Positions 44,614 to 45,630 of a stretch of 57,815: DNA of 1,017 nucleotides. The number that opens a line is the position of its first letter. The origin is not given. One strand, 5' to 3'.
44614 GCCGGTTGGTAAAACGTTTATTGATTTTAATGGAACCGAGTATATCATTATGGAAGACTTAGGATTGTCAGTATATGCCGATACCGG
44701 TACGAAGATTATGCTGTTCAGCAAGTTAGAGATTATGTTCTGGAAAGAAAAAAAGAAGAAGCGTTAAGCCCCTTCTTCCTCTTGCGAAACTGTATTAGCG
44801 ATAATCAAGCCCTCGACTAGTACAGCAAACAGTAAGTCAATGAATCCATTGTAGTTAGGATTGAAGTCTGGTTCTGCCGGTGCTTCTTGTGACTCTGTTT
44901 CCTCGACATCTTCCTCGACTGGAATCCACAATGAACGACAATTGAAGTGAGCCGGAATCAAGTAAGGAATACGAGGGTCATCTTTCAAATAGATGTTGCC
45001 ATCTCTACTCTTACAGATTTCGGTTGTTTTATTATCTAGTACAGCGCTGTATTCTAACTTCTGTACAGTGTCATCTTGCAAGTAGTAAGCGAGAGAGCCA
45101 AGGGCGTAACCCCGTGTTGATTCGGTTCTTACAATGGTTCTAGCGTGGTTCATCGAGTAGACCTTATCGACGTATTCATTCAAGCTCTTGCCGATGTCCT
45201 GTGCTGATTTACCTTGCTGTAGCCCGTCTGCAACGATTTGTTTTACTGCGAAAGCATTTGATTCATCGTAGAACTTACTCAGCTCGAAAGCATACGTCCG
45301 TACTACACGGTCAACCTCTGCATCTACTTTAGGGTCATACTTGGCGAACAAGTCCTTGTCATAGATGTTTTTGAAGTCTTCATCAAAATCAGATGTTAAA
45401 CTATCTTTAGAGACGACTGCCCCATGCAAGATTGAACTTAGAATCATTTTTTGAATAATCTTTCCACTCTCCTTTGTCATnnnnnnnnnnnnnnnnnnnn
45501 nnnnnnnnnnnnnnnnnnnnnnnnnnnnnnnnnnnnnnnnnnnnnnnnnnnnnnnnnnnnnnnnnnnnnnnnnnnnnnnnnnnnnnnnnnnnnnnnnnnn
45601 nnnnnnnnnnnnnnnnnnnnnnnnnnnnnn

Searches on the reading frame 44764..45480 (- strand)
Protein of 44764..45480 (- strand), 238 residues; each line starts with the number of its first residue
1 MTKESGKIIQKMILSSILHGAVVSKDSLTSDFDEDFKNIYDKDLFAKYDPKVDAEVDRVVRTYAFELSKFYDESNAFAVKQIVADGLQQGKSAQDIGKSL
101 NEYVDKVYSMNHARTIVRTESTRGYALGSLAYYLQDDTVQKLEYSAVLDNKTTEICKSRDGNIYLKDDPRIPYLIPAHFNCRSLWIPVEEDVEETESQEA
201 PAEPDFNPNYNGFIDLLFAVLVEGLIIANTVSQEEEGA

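Call 43: search_protein_families(library=pfam, proteins=[window:44764-45480:-], max_evalue=0.01)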
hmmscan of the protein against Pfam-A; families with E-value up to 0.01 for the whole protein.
window:44764-45480:- (238 aa): 1 family
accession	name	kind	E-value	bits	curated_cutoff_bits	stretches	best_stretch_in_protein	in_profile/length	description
PF04233.19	Phage_Mu_F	-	1.1e-14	55.5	29.6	1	79-183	3-109/112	Phage Mu protein F like protein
